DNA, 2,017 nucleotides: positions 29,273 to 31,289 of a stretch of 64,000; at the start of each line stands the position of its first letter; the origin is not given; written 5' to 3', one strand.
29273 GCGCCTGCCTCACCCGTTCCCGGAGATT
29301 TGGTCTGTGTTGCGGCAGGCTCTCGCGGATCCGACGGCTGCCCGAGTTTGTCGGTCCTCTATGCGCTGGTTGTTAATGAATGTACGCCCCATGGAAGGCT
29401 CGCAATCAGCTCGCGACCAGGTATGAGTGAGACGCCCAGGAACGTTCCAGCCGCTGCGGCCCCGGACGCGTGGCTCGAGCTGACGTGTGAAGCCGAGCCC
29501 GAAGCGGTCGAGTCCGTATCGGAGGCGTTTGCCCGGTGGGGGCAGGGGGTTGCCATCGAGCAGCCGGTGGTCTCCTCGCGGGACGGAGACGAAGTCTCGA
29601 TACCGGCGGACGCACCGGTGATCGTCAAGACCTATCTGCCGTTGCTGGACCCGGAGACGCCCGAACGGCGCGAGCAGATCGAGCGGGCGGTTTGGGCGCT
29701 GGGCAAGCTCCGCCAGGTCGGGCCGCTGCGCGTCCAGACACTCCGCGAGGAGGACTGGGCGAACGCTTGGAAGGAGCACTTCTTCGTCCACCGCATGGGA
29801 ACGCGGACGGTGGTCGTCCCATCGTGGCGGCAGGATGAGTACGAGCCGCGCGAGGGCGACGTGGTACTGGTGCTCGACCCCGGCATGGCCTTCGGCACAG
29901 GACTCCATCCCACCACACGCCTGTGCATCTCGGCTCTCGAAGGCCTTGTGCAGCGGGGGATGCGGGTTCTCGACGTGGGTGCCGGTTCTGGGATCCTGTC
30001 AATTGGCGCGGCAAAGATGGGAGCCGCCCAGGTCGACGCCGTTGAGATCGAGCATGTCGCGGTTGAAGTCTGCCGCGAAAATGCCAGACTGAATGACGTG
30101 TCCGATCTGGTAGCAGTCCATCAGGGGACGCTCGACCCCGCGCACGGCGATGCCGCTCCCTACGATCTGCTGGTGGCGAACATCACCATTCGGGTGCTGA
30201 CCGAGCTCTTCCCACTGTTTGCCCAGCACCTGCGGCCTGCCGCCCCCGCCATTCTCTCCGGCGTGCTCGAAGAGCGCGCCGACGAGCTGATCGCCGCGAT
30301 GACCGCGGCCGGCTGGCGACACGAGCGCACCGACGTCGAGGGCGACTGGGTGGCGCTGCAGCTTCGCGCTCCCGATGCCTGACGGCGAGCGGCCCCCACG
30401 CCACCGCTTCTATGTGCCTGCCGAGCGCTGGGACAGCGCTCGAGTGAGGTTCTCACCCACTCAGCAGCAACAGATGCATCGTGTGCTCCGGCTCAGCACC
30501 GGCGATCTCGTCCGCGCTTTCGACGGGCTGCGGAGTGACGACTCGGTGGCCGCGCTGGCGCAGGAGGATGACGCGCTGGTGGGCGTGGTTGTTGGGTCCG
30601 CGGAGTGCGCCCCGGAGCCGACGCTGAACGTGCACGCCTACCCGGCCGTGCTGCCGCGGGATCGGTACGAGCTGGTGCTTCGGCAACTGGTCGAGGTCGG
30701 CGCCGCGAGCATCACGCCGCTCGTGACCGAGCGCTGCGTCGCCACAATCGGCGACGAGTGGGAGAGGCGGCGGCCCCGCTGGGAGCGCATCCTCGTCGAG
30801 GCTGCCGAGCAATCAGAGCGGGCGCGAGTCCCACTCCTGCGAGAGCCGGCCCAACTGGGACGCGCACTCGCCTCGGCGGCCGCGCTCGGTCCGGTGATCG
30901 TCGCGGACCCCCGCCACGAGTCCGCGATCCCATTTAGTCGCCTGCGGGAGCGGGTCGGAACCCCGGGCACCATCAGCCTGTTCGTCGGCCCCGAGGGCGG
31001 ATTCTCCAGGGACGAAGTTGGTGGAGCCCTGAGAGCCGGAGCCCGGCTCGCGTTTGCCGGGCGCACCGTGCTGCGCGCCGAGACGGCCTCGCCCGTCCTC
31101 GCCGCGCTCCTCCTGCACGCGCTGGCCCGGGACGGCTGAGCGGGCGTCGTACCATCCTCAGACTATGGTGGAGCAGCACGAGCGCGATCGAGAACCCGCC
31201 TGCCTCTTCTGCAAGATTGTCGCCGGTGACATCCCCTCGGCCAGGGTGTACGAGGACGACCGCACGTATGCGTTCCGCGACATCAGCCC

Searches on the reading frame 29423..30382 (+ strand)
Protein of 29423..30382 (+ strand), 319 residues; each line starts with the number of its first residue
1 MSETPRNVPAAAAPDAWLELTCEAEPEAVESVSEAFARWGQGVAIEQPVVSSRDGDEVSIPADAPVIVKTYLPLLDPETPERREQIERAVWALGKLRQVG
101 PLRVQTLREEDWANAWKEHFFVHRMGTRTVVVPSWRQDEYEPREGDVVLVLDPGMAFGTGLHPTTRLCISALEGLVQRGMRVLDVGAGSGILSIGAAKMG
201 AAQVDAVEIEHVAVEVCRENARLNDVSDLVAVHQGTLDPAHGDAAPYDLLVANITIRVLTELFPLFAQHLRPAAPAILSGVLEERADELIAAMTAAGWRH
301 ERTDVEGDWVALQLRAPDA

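Call 4: search_protein_families(library=pfam, proteins=[window:29423-30382:+], max_evalue=1)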
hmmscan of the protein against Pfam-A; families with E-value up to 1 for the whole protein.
window:29423-30382:+ (319 aa): 20 families
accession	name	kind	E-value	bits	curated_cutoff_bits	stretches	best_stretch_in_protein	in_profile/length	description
PF06325.19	PrmA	-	5.8e-71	239.8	22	1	17-315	2-294/296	Ribosomal protein L11 methyltransferase (PrmA)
PF05175.20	MTS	-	4.2e-11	43.2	23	1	152-275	7-127/170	Methyltransferase small domain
PF02475.24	TRM5-TYW2_MTfase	-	3.8e-08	33.9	28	1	175-234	33-93/164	TRM5/TYW2 methyltransferase domain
PF13649.12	Methyltransf_25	-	6.9e-08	33.5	27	1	182-272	1-95/97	Methyltransferase domain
PF13847.12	Methyltransf_31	-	1.1e-07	32.1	27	1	178-261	3-85/145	Methyltransferase domain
PF01135.25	PCMT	-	3.2e-07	30.8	20.3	1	168-251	65-147/210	Protein-L-isoaspartate(D-aspartate) O-methyltransferase (PCMT)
PF03602.21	Cons_hypoth95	-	1.6e-05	25.1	24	1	178-228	41-91/182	Conserved hypothetical protein 95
PF08241.18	Methyltransf_11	-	0.00017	22.6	21.2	1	183-261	1-75/95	Methyltransferase domain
PF13489.12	Methyltransf_23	-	0.0002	21.5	27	1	177-282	21-120/164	Methyltransferase domain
PF02005.22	TRM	-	0.00025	20.8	27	1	168-234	39-107/376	N2,N2-dimethylguanosine tRNA methyltransferase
PF08242.18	Methyltransf_12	-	0.00034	21.7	30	1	183-261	1-80/98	Methyltransferase domain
PF09445.16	Methyltransf_15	-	0.01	15.9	22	1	181-237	3-58/165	RNA cap guanine-N2 methyltransferase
PF02353.26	CMAS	-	0.026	14.3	27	1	176-232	60-116/273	Mycolic acid cyclopropane synthetase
PF00398.26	RrnaAD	-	0.027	14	24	1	177-237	29-86/263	Ribosomal RNA adenine dimethylase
PF12847.13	Methyltransf_18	-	0.033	14.6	27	1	171-235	7-72/151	Methyltransferase domain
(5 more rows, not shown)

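Call 65: find_encoding_contigs(protein=window:29423-30382:+, flank=6000, max_places=6)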
Protein window:29423-30382:+ (319 aa): no gene with exactly this product is on record in the collection.
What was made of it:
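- Tried and rejected: An exact look-up of PrmA, to find an empty-site strain, found nothing on record (call 65).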

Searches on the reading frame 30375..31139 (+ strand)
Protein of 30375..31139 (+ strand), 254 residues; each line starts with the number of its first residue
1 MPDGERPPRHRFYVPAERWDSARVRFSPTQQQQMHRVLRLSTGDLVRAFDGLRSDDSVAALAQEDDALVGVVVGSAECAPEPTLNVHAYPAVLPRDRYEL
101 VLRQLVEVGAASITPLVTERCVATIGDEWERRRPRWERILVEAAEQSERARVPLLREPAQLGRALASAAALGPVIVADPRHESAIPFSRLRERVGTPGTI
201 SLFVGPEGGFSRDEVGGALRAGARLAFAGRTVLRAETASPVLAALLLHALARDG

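Call 4: search_protein_families(library=pfam, proteins=[window:30375-31139:+], max_evalue=1)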
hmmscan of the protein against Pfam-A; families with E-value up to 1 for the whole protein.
window:30375-31139:+ (254 aa): 1 family
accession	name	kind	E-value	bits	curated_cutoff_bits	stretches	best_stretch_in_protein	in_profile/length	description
PF04452.19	Methyltrans_RNA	-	6e-35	120.7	23.9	1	83-246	4-164/165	RNA methyltransferase domain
